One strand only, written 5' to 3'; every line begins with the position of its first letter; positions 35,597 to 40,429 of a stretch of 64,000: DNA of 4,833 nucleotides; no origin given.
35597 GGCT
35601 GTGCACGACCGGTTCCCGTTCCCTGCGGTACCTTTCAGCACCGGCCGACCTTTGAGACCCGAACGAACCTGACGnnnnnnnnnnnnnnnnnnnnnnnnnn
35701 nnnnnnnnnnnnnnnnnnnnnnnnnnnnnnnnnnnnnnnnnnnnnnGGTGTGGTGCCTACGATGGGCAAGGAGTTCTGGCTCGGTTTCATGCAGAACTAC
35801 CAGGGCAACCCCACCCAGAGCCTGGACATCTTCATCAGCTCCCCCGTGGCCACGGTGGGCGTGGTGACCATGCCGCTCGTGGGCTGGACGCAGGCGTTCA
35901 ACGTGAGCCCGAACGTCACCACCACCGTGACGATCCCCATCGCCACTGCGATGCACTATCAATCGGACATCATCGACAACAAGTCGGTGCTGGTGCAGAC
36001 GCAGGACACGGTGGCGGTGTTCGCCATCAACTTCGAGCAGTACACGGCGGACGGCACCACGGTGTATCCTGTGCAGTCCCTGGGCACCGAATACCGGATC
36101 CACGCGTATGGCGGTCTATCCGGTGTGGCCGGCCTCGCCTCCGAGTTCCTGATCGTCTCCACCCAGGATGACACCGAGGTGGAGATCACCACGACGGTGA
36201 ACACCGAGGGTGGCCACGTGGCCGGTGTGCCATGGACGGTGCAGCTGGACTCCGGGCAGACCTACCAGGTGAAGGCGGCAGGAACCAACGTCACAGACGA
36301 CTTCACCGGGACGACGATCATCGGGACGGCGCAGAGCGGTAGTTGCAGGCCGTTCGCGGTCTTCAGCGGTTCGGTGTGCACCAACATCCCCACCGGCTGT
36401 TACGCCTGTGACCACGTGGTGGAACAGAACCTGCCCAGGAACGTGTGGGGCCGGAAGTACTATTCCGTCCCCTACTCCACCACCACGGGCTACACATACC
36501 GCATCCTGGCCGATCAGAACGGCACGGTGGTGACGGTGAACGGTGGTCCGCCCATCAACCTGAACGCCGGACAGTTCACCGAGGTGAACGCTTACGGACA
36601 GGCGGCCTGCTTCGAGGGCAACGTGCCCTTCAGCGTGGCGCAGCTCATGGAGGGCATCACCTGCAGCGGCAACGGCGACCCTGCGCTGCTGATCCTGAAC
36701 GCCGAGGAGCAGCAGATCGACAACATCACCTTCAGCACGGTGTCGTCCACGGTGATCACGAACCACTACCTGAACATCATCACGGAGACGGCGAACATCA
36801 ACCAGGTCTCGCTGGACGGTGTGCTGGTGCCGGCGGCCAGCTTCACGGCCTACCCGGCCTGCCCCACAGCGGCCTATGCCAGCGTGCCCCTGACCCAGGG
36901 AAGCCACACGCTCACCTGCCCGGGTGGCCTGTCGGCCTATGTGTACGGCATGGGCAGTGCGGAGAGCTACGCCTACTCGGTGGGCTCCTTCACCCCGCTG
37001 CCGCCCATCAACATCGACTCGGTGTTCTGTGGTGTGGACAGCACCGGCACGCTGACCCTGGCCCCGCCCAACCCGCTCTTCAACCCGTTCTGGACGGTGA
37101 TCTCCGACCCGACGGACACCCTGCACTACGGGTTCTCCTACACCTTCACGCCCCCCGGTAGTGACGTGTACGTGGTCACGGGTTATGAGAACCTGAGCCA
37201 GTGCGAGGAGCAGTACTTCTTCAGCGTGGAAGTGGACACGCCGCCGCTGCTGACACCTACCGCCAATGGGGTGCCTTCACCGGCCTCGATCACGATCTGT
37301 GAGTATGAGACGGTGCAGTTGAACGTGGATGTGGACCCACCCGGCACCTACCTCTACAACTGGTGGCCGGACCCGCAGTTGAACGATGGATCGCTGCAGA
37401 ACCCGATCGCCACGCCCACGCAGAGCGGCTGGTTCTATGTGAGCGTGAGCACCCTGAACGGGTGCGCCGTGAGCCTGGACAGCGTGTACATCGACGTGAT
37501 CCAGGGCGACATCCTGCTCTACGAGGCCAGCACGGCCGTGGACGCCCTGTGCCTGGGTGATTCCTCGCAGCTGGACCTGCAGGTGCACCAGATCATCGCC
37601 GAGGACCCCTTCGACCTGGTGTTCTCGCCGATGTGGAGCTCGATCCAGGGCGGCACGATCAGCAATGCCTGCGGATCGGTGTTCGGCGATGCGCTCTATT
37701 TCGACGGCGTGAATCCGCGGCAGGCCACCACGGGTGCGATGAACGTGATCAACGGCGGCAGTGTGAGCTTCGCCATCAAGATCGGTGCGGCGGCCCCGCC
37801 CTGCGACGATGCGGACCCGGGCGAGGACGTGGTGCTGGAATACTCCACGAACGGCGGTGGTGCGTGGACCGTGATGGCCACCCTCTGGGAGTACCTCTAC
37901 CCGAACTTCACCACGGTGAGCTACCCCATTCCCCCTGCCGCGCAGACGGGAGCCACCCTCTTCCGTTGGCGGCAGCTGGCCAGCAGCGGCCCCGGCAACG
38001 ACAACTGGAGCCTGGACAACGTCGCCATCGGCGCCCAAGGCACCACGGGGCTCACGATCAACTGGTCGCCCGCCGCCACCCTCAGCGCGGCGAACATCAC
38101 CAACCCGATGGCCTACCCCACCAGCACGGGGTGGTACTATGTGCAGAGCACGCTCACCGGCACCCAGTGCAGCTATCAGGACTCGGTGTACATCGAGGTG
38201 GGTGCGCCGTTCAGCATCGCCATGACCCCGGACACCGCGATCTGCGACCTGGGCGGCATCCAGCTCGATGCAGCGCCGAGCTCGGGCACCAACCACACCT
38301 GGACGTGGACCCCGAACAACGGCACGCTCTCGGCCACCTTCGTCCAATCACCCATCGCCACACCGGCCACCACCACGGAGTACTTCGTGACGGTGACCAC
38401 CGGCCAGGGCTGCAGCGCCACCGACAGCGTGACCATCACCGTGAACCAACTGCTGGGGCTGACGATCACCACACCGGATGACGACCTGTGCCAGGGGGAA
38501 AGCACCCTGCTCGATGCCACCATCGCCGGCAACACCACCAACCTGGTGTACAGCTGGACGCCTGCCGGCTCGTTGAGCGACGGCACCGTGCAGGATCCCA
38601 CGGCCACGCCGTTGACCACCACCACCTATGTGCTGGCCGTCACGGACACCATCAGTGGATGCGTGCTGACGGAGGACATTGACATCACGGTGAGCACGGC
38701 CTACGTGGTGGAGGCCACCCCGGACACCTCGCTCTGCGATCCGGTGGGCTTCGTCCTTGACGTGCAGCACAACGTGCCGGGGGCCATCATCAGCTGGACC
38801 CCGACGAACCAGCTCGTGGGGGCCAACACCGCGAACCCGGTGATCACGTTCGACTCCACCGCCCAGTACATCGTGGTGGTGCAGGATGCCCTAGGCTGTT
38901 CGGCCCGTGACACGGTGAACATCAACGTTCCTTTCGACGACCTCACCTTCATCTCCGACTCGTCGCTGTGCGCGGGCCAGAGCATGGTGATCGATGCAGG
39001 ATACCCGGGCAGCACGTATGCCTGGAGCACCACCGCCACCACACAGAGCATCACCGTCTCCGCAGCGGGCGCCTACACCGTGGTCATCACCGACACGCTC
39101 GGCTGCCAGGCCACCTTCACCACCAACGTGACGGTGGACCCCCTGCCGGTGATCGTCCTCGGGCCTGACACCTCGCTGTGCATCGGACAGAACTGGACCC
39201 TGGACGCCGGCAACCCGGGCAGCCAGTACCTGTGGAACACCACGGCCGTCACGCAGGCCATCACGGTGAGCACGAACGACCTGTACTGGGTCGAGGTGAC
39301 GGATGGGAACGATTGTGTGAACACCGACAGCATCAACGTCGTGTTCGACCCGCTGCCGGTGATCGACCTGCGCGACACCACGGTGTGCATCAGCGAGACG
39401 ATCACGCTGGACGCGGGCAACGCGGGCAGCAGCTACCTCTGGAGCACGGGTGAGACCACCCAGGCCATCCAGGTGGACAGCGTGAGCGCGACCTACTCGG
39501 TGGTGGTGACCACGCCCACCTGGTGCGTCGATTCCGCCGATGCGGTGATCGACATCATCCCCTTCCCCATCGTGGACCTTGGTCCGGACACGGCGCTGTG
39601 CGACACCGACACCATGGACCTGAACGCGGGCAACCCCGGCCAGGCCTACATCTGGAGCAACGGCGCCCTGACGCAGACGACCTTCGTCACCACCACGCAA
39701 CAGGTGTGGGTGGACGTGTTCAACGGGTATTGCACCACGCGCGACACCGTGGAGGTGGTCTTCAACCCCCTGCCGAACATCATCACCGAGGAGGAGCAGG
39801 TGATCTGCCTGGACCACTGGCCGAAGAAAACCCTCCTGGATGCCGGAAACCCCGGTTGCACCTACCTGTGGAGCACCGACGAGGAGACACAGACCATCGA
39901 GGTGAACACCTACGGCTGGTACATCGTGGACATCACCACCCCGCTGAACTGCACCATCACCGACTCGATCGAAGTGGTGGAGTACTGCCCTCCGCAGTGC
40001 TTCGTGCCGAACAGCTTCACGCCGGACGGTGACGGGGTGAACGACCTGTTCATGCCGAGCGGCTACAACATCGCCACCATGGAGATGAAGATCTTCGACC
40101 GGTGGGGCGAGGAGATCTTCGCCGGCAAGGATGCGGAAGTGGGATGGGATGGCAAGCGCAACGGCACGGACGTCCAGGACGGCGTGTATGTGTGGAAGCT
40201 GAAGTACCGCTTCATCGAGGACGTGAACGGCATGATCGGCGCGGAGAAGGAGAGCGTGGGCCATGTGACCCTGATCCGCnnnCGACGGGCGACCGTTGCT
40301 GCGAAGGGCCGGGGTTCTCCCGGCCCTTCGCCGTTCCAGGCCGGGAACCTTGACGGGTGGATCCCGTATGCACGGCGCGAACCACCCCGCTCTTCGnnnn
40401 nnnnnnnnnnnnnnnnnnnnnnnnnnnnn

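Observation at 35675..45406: Tandem giant paralogous adhesin-like proteins (1,535 and ~1,667 aa) with type-B T9SS sorting domains and ~10 internal Ig/PKD-like modules each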

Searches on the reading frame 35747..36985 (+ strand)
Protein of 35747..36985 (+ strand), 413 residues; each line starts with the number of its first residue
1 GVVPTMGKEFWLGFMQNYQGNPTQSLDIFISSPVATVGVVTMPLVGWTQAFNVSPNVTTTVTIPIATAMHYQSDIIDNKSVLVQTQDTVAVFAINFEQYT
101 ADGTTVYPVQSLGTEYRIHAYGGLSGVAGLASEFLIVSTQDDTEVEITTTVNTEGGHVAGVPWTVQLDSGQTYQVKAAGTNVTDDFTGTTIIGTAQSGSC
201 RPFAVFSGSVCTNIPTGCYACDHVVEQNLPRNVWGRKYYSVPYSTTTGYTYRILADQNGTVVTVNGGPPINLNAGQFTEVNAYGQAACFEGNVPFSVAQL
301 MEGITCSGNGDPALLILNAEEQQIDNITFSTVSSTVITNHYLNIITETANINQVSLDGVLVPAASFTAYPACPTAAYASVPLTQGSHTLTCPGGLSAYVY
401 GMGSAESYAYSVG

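Call 94: search_solved_structures(query=window:35747-36985:+, max_evalue=1)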
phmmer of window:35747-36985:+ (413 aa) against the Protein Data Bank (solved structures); distinct sequences matched with E-value up to 1: 1.
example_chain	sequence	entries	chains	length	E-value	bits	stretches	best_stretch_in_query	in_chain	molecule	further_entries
2yjg_A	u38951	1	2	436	0.83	11.9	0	259-304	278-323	LACTATE RACEMASE APOPROTEIN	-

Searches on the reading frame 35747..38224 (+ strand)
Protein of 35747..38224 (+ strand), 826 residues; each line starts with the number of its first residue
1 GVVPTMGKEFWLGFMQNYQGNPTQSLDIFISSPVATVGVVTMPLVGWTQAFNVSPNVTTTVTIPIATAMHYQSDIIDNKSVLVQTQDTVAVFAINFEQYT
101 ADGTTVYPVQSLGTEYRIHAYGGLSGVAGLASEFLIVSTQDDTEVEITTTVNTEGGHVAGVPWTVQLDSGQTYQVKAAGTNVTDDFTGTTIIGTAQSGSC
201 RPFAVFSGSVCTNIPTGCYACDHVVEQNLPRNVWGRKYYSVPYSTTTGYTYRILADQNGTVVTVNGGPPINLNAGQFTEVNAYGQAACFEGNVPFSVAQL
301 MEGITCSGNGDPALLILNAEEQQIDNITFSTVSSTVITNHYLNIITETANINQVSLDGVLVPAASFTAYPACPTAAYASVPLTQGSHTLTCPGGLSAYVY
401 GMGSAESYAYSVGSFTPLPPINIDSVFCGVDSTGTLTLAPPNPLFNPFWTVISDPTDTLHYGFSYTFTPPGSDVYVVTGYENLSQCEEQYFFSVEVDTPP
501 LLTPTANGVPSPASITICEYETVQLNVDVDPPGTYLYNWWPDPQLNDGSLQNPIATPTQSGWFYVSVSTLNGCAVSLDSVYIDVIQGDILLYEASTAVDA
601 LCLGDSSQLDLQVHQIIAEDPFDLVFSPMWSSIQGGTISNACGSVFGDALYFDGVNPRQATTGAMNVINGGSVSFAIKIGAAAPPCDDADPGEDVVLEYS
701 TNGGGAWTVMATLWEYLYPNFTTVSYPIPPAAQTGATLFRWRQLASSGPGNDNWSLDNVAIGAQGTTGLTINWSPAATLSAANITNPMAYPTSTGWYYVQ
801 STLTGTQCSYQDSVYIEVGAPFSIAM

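Call 53: predict_structure(alignment_id=A1)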
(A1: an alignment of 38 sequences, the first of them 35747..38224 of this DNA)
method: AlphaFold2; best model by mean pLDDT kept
length: 826 residues; sequences in the alignment: 38
mean_pLDDT: 86.4   pTM: 0.58
mean pLDDT of the five models: 86.4, 85.5, 85.5, 84.6, 83.9
residues with pLDDT >= 90: 396; 70-90: 365; 50-70: 53; < 50: 12
segments of 3 or more residues with pLDDT < 50: 414-422
pLDDT, mean of each block of 10 residues (from residue 1): 77 80 82 89 95 87 90 93 91 78 85 94 74 94 96 93 96 89 85 91 93 77 87 92 80 95 94 95 88 94 77 87 81 81 92 90 92 92 87 87 81 50 59 75 87 88 87 86 83 77 89 82 89 84 80 87 86 81 85 89 91 92 88 92 85 90 94 89 64 89 91 87 91 95 85 89 90 93 94 92 85 89 59
secondary structure, 60 per line:
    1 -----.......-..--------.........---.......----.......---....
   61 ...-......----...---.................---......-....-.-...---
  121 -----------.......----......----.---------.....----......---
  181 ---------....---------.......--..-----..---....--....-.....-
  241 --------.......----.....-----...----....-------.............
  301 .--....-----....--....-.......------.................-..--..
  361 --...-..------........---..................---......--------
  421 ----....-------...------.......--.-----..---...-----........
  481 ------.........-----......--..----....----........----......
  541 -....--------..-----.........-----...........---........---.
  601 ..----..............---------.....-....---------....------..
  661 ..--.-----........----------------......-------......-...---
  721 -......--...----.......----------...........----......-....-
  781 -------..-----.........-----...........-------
elements in order (helices of 4 or more, strands of 3 or more residues): E6-12 E24-32 E36-42 E47-53 E57-63 H65-68 E75-77 E81-97 E101-106 E115-117 E132-138 E143-148 E163-167 E172-177 E190-193 E203-209 E224-227 E235-239 E249-255 E260-264 E270-272 E277-280 E288-301 H304-307 E313-316 E324-330 E337-347 H348-353 E375-382 E386-403 E407-412 E425-428 E436-438 E445-451 E465-467 E473-480 E487-495 E501-506 E515-518 E523-530 E535-540 E561-569 E575-585 E589-596 E600-602 E607-620 E630-634 E636-639 E649-652 E659-662 E671-678 E695-700 E708-713 E722-727 E737-743 E754-764 E769-774 E795-803 E809-819

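Call 58: fold_search(model_id=the predicted structure, library=pdb)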
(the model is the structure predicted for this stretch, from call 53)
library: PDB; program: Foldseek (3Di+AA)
matches with E <= 10: 1449; with E <= 0.001: 134
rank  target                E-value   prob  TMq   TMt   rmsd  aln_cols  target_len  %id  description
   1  5b4x_C                2.8e-14  1.00  0.17  0.19  25.0       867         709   13  Crystal structure of the ApoER2 ectodomain in complex with the Reelin R56 fragment (released 2017-04-26)
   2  5b4x_A                6.0e-14  1.00  0.17  0.19  25.8       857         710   13  Crystal structure of the ApoER2 ectodomain in complex with the Reelin R56 fragment (released 2017-04-26)
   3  2e26_A                6.6e-14  1.00  0.17  0.20  26.1       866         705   12  Crystal structure of two repeat fragment of reelin (released 2007-05-22)
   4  3a7q_A                1.8e-13  1.00  0.17  0.20  24.7       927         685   10  Structural basis for specific recognition of reelin by its receptors (released 2010-03-23)
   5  6a48                  4.8e-12  1.00  0.16  0.20  25.4       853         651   12  Crystal structure of reelin N-terminal region (released 2019-06-19)
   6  2ddu                  2.4e-11  1.00  0.17  0.45  18.0       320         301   18  Crystal structure of the third repeat domain of reelin (released 2006-09-26)
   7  9flp_A                1.1e-10  1.00  0.13  0.12  69.0       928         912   10  CryoEM structure of the neck (1403-2314) in the grappling hook protein A (GhpA) in the bacterium Aureispira sp. CCB-QB (released 2024-10-16)
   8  7lyu_B                2.4e-10  1.00  0.17  0.37  22.4       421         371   17  Reelin repeat 8 (released 2022-06-15)
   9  7lyu_A                3.1e-10  1.00  0.16  0.35  22.8       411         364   18  Reelin repeat 8 (released 2022-06-15)
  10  9ijj_4G               1.5e-09  0.99  0.10  0.03  62.4      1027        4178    9  In situ structure of the central apparatus in mouse sperm axoneme. (released 2025-06-04)
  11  9ijj_h                3.0e-09  0.90  0.09  0.06  45.5      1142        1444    8  In situ structure of the central apparatus in mouse sperm axoneme. (released 2025-06-04)
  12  9fly_A                4.6e-09  1.00  0.12  0.11  70.5       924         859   11  CryoEM structure of the base (4151-5009) in the grappling hook protein A (GhpA) in the bacterium Aureispira sp. CCB-QB (released 2024-10-16)
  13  9fx3_A                8.0e-09  1.00  0.16  0.12  32.0      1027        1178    8  Structure of active human CD109 (released 2025-03-19)
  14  6h04_A                1.1e-08  1.00  0.16  0.12  31.1      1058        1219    9  Closed conformation of the Membrane Attack Complex (released 2018-12-19)
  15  1e07                  1.2e-08  1.00  0.16  0.20  61.6       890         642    9  Model of human carcinoembryonic antigen by homology modelling and curve-fitting to experimental solution scattering data (released 2000-07-04)
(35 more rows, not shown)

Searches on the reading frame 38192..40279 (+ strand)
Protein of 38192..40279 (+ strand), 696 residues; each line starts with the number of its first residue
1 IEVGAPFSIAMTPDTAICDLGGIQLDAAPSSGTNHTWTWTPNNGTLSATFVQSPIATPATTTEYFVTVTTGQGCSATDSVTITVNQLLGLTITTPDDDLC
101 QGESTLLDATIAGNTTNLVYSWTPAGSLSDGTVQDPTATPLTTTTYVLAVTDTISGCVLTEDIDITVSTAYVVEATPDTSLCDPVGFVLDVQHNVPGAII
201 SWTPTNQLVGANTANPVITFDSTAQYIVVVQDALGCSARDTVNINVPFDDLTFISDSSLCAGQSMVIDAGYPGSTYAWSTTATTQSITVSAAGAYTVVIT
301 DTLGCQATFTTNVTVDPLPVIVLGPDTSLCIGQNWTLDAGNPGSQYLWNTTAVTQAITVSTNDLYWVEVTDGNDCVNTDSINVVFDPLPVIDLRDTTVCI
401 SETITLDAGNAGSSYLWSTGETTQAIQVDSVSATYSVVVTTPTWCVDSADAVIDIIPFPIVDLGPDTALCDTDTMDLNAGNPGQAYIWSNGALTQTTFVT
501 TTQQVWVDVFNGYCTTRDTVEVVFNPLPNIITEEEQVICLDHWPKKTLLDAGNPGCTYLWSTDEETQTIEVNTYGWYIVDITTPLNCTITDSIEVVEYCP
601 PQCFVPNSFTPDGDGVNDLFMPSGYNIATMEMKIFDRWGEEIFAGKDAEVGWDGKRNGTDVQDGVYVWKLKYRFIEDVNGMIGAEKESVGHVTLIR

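Call 56: predict_structure(alignment_id=A2)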
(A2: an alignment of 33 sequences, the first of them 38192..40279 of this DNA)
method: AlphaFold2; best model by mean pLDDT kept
length: 696 residues; sequences in the alignment: 33
mean_pLDDT: 87.3   pTM: 0.33
mean pLDDT of the five models: 87.3, 86.5, 86.4, 85.3, 85.1
residues with pLDDT >= 90: 258; 70-90: 423; 50-70: 15; < 50: 0
segments of 3 or more residues with pLDDT < 50: none
pLDDT, mean of each block of 10 residues (from residue 1): 75 78 86 89 87 87 90 89 78 88 89 82 91 92 90 83 85 85 89 87 91 91 88 83 81 73 84 86 87 88 83 84 85 85 87 89 90 87 86 82 84 89 86 88 87 85 89 88 89 91 91 89 90 88 88 93 92 93 92 91 90 87 90 91 91 90 93 90 92 90
secondary structure, 60 per line:
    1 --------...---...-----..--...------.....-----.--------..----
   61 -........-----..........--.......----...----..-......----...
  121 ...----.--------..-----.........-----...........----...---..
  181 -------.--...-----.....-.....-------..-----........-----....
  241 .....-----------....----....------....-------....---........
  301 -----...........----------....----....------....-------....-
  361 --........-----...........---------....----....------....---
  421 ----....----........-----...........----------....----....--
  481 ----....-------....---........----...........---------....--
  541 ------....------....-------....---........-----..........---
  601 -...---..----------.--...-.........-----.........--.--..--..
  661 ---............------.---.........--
elements in order (helices of 4 or more, strands of 3 or more residues): E9-11 E15-17 E27-29 E36-40 E62-69 E75-84 E87-93 E98-100 E108-113 E118-123 E144-152 E158-168 E173-175 E191-193 E199-203 E224-231 E237-245 E257-260 E265-268 E275-278 E286-289 E293-300 E306-316 E327-330 E335-338 E345-348 E356-359 E363-370 E376-386 E396-399 E404-407 E414-417 E425-428 E433-440 E446-456 E467-470 E475-478 E485-488 E496-499 E503-510 E515-525 E535-538 E547-550 E557-560 E568-571 E575-582 E588-597 E602-604 E623-625 E627-635 E641-646 E664-675 E686-694

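Call 60: fold_search(model_id=the predicted structure, library=pdb)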
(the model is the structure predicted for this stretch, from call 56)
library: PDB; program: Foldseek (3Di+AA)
matches with E <= 10: 1814; with E <= 0.001: 565
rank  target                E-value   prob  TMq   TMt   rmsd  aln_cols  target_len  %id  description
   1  9flp_A                6.8e-33  1.00  0.28  0.22  44.8       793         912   21  CryoEM structure of the neck (1403-2314) in the grappling hook protein A (GhpA) in the bacterium Aureispira sp. CCB-QB (released 2024-10-16)
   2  9fly_A                2.5e-28  1.00  0.23  0.20  43.8       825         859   17  CryoEM structure of the base (4151-5009) in the grappling hook protein A (GhpA) in the bacterium Aureispira sp. CCB-QB (released 2024-10-16)
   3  9ba4_A                1.9e-21  1.00  0.16  0.13  37.8       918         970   12  Full-length cross-linked Contactin 2 (CNTN2) (released 2024-07-17)
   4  9flw_A                5.4e-20  1.00  0.27  0.34  27.6       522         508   18  CryoEM structure of the fragment-6 (3571-4078) in the grappling hook protein A (GhpA) in the bacterium Aureispira sp.  (released 2024-10-16)
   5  3dmk_A                6.9e-19  1.00  0.21  0.19  66.0       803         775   12  Crystal structure of Down Syndrome Cell Adhesion Molecule (DSCAM) isoform 1.30.30, N-terminal eight Ig domains (released 2008-10-07)
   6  9hcj_10               6.9e-19  1.00  0.19  0.10  32.2      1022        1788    8  D. discoideum nuclear pore complex (released 2024-12-25)
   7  7r5k_10               4.1e-18  1.00  0.19  0.09  30.9       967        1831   11  Human nuclear pore complex (constricted) (released 2022-06-22)
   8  8k53_A                8.3e-18  1.00  0.15  0.14  52.7       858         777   11  Structure of the Dimeric Human CNTN2 Ig 1-6-FNIII 1-2 Domain in an Asymmetric State (released 2023-12-06)
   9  9flv_A                2.3e-16  1.00  0.24  0.36  22.7       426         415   21  CryoEM structure of the fragment-5 (2393-2807) in the grappling hook protein A (GhpA) in the bacterium Aureispira sp.  (released 2024-10-16)
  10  3dmk_B                3.7e-16  1.00  0.16  0.16  53.5       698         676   11  Crystal structure of Down Syndrome Cell Adhesion Molecule (DSCAM) isoform 1.30.30, N-terminal eight Ig domains (released 2008-10-07)
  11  7ol4_A                1.1e-15  1.00  0.16  0.18  38.9       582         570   12  Mouse contactin-1 neurofascin-155 immunoglobulin domains adhesion complex (released 2022-12-14)
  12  9ijj_4G               2.2e-15  1.00  0.18  0.05  37.8      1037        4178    9  In situ structure of the central apparatus in mouse sperm axoneme. (released 2025-06-04)
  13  9ijj_4H               2.2e-15  1.00  0.18  0.05  37.9      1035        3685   10  In situ structure of the central apparatus in mouse sperm axoneme. (released 2025-06-04)
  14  7ol2_A                2.8e-15  1.00  0.16  0.19  39.0       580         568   12  Crystal structure of mouse contactin 1 immunoglobulin domains (released 2022-12-14)
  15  9ijj_4I               3.5e-15  1.00  0.16  0.05  37.9      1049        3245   10  In situ structure of the central apparatus in mouse sperm axoneme. (released 2025-06-04)
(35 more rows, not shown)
